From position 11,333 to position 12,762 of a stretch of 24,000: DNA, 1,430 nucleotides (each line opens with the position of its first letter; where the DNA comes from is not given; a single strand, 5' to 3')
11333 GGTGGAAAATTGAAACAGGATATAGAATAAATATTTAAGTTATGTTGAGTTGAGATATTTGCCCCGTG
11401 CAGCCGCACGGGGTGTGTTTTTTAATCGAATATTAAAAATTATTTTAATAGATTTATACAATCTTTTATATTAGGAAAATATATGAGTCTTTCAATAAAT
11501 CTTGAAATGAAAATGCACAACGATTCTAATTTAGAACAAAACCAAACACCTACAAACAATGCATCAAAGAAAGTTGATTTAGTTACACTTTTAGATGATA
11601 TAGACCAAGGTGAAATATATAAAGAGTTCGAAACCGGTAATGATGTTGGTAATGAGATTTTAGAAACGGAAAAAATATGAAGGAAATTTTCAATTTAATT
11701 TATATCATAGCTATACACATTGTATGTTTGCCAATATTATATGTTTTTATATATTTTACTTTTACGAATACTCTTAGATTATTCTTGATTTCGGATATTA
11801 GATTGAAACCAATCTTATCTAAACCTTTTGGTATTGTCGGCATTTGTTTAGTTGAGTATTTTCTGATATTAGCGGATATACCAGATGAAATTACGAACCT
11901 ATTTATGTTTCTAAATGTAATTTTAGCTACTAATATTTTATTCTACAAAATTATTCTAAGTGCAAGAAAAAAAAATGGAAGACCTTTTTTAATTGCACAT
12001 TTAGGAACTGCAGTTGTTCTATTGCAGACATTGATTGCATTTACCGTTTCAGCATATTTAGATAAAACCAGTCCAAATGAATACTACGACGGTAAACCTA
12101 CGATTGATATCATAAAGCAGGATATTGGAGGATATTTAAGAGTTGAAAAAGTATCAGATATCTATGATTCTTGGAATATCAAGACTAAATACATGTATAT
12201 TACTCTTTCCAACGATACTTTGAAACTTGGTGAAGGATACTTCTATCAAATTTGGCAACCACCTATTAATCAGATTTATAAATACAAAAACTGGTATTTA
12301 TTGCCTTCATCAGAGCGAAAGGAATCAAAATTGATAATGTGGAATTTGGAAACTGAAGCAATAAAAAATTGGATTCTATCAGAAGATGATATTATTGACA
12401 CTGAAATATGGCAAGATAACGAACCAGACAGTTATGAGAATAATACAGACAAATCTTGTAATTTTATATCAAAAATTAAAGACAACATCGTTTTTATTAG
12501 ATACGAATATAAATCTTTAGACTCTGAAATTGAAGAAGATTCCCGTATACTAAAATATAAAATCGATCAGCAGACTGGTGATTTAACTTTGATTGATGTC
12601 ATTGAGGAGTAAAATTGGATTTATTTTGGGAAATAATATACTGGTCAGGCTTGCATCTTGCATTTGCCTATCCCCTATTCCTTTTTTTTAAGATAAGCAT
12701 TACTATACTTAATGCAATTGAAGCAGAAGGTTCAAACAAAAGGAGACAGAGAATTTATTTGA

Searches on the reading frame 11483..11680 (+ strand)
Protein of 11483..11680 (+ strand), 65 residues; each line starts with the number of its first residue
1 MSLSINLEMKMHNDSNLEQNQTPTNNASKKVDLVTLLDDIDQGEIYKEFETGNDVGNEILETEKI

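Call 4: search_protein_families(library=pfam, proteins=[window:11483-11680:+], max_evalue=0.01)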
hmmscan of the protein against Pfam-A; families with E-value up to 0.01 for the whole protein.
window:11483-11680:+ (65 aa): 0 families

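Call 54: search_protein_families(library=padloc, proteins=[window:11483-11680:+], max_evalue=0.01)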
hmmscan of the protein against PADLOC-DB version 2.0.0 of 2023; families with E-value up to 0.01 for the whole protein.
window:11483-11680:+ (65 aa): 0 families

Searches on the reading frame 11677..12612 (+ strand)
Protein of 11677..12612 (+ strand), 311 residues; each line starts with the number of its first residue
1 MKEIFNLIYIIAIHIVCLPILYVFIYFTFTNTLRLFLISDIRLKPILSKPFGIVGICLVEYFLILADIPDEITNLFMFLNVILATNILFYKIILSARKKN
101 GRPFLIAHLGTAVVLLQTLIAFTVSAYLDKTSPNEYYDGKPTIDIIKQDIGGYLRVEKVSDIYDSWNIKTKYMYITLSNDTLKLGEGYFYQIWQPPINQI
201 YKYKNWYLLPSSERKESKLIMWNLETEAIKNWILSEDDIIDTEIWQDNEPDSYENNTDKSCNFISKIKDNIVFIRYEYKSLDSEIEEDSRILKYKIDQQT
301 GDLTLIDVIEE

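Call 4: search_protein_families(library=pfam, proteins=[window:11677-12612:+], max_evalue=0.01)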
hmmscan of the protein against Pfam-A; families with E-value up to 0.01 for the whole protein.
window:11677-12612:+ (311 aa): 0 families

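Call 7: find_homologous_proteins(query=window:11677-12612:+, max_evalue=0.001)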
Query window:11677-12612:+ (311 aa): 1 proteins with E <= 0.001 among 975 candidates.
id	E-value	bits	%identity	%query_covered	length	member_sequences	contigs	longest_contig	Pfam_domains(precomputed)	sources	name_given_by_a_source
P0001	1.2e-200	683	99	100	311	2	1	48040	-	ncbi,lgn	-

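Call 40: find_encoding_contigs(protein=P0001, flank=10000, max_places=3)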
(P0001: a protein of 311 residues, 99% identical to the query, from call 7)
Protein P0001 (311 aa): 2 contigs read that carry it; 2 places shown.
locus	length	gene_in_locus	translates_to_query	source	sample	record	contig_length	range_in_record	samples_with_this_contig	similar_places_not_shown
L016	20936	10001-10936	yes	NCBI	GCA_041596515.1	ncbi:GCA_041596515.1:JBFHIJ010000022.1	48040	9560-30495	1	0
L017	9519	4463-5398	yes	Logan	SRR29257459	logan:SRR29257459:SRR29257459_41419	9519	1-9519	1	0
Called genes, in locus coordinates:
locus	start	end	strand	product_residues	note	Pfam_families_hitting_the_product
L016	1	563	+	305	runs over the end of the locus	PF01545:Cation_efflux, PF16916:ZT_dimer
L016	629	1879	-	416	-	-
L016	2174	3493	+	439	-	PF04851:ResIII (faint), PF05496:RuvB_N, PF01078:Mg_chelatase (faint), PF07728:AAA_5 (faint), PF13173:AAA_14 (weak), PF00004:AAA, PF16193:AAA_assoc_2, PF12002:MgsA_C, +3 more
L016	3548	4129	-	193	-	PF01569:PAP2, PF14378:PAP2_3 (weak), PF22778:VCPO_2nd (faint)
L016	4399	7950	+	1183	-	PF08471:Ribonuc_red_2_N, PF02867:Ribonuc_red_lgC, PF12637:TSCPD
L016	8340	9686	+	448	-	PF06123:CreD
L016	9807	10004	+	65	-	-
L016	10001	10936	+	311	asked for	-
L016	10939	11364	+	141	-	-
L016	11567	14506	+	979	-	PF07693:KAP_NTPase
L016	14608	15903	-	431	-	PF00464:SHMT, PF01212:Beta_elim_lyase (weak)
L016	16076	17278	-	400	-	PF13173:AAA_14, PF13635:DUF4143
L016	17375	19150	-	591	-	PF00128:Alpha-amylase (faint)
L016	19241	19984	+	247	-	PF03740:PdxJ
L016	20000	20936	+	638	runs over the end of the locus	PF13522:GATase_6, PF13537:GATase_7, PF00733:Asn_synthase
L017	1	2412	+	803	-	?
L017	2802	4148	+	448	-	PF06123:CreD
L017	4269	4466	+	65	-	-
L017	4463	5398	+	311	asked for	-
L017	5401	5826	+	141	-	-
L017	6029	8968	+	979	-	PF07693:KAP_NTPase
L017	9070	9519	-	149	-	?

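Call 54: search_protein_families(library=padloc, proteins=[window:11677-12612:+], max_evalue=0.01)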
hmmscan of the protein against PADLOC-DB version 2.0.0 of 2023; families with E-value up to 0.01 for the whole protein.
window:11677-12612:+ (311 aa): 0 families

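Call 78: search_protein_families(library=pfam, proteins=[L016:11567-14506:+, L016:629-1879:-], max_evalue=0.001)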
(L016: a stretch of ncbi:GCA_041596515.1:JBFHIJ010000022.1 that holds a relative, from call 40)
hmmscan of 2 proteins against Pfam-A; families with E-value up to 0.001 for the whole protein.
L016:11567-14506:+ (979 aa): 1 family
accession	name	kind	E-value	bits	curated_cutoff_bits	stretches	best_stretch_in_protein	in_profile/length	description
PF07693.20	KAP_NTPase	-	3.3e-16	59.8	20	1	23-396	2-287/293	KAP family P-loop domain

L016:629-1879:- (416 aa): 0 families

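Call 79: search_protein_families(library=padloc, proteins=[L016:11567-14506:+, L016:629-1879:-], max_evalue=0.001)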
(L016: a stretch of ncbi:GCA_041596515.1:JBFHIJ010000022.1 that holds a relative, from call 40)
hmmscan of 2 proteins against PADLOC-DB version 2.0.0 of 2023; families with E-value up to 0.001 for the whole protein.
L016:11567-14506:+ (979 aa): 3 families
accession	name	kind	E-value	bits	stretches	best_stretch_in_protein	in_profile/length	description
PDLC02361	PifA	-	6.7e-12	42.8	1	13-69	13-69/720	PifA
PDLC02209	QatA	-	1.9e-10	38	1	9-68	3-61/646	-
PDLC02210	QatA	-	3.9e-09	33.6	1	16-68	8-60/593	-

L016:629-1879:- (416 aa): 0 families

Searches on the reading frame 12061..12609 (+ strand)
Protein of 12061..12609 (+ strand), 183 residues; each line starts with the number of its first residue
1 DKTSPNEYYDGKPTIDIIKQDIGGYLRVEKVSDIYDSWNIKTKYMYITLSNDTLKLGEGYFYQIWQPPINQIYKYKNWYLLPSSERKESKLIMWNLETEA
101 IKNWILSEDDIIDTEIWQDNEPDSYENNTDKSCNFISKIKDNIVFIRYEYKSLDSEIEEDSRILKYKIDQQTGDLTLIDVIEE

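Call 21: search_protein_representatives(alignment_id=A1)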
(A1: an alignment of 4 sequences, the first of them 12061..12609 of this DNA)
Query: 4 sequences, 179 profile positions. Proteins with E-value up to 0.001 (for the whole library): 10; up to 1e-10: 2; up to 1e-30: 2. The best 10 are listed.
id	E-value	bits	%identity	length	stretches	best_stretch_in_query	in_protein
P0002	1.3e-93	328.1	-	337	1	1-179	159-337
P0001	1.8e-60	220.1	-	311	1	1-179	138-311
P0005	2.1e-09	53.7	-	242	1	8-174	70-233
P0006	1.8e-08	50.7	-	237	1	10-177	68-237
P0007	6.0e-06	42.5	-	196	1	12-103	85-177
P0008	4.5e-05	39.6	-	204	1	11-107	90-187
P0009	2.0e-04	37.5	-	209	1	9-147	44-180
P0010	5.5e-04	36.1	-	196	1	11-169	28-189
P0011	7.1e-04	35.7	-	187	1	13-166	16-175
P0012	7.8e-04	35.6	-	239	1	13-176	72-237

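Call 22: predict_structure(alignment_id=A1)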
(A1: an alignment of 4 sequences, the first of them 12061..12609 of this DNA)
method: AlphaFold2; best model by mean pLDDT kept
length: 183 residues; sequences in the alignment: 4
mean_pLDDT: 40.7   pTM: 0.36
mean pLDDT of the five models: 40.7, 39.2, 37.5, 35.8, 35.6
residues with pLDDT >= 90: 0; 70-90: 1; 50-70: 29; < 50: 153
segments of 3 or more residues with pLDDT < 50: 1-139, 151-155, 157-159, 170-175
pLDDT, mean of each block of 10 residues (from residue 1): 33 31 36 38 41 38 38 40 36 37 31 31 35 44 57 48 58 55 61
secondary structure, 60 per line:
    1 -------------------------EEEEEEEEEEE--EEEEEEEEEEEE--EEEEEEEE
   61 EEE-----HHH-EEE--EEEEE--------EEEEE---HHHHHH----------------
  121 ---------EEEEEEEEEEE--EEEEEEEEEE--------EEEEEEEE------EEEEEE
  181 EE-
elements in order: E26-36 E39-50 E53-63 E73-75 E78-82 E91-95 H99-104 E130-140 E143-152 E161-168 E175-182

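Call 25: find_homologous_proteins(query=A2, max_evalue=0.001)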
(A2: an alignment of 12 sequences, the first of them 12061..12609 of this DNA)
Query A2 (12 sequences) (183 aa, profile of the alignment): 1 proteins with E <= 0.001 among 1058 candidates.
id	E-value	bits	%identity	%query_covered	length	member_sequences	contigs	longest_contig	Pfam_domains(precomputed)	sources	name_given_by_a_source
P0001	1.8e-50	189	99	100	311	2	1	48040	-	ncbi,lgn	-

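Call 26: find_encoding_contigs(protein=P0005, flank=8000, max_places=3)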
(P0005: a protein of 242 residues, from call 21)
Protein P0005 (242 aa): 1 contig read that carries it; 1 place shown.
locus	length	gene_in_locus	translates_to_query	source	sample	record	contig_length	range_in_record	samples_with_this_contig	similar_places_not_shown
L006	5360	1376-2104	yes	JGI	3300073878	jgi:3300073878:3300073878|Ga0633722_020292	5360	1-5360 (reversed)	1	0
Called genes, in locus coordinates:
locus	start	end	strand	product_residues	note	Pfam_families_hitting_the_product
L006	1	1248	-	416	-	?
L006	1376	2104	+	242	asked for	-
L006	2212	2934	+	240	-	-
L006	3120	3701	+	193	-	PF00027:cNMP_binding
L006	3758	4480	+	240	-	PF00753:Lactamase_B, PF23023:Anti-Pycsar_Apyc1 (weak)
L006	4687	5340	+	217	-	-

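Call 27: find_encoding_contigs(protein=P0006, flank=8000, max_places=3)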
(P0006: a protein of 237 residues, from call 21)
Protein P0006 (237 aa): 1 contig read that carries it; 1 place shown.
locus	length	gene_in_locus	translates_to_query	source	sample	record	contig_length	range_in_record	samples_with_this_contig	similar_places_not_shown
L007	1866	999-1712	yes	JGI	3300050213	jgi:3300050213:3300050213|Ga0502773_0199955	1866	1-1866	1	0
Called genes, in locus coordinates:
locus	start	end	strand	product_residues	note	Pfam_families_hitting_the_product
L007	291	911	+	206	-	PF21176:RecR_HhH, PF02132:RecR_ZnF (weak), PF01751:Toprim, PF13662:Toprim_4, PF21175:RecR_C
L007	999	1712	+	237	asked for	-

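Call 38: search_protein_families(library=pfam, proteins=[L006:2212-2931:+], max_evalue=0.01)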
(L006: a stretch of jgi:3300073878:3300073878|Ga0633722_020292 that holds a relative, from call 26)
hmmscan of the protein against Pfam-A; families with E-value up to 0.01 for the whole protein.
L006:2212-2931:+ (240 aa): 1 family
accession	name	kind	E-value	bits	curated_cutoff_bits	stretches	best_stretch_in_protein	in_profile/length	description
PF20990.2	DUF2207_C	-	0.00052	20.2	33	1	4-80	126-203/247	Predicted membrane protein (DUF2207) C-terminal domain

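Call 69: search_solved_structures(query=A7, max_evalue=1)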
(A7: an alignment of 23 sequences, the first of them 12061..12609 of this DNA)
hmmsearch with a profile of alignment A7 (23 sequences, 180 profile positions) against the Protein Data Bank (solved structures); distinct sequences matched with E-value up to 1: 1.
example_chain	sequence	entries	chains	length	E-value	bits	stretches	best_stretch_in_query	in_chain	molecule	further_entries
5y1d_A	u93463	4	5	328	0.45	13.3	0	70-126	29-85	NAD dependent epimerase/dehydratase family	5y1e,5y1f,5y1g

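Call 71: search_protein_families(library=pfam, alignment_id=A7, max_evalue=1)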
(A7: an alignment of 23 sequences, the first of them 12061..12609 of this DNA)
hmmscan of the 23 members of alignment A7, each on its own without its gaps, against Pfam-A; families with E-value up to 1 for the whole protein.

A. member 1, window:12061-12609:+ (183 aa): 1 family
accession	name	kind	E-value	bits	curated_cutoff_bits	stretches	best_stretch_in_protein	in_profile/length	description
PF23635.1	Beta-prop_AT5G49610-like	-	0.053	13.2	27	1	87-146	168-229/274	F-box protein AT5G49610-like, beta-propeller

B. families by the number of members that match (of 23 scanned): 14 families
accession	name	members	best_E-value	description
PF23832.1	DUF7202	2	0.019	Domain of unknown function (DUF7202)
PF03413.25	PepSY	1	0.007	Peptidase propeptide and YPEB domain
PF07483.16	W_rich_C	1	0.0072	Tryptophan-rich Synechocystis species C-terminal domain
PF23635.1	Beta-prop_AT5G49610-like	1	0.053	F-box protein AT5G49610-like, beta-propeller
PF23045.1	DUF7037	1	0.061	Domain of unknown function (DUF7037)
PF21551.2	CSL4_N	1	0.075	Exosome complex component CSL4, N-terminal domain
PF19350.4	DUF5928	1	0.11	Family of unknown function (DUF5928)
PF01108.23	Tissue_fac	1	0.12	Tissue factor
PF23739.1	HTH_72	1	0.13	HTH 3-helical bundle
PF01394.26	Clathrin_propel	1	0.13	Clathrin propeller repeat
PF20483.3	Flavi_NS5_thumb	1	0.17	Flavivirus RNA-directed RNA polymerase, thumb domain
PF10375.14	GRAB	1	0.18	GRAB domain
PF25362.1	bPH_11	1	0.3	Bacterial PH domain-like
PF23073.1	DUF7045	1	0.55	Domain of unknown function (DUF7045)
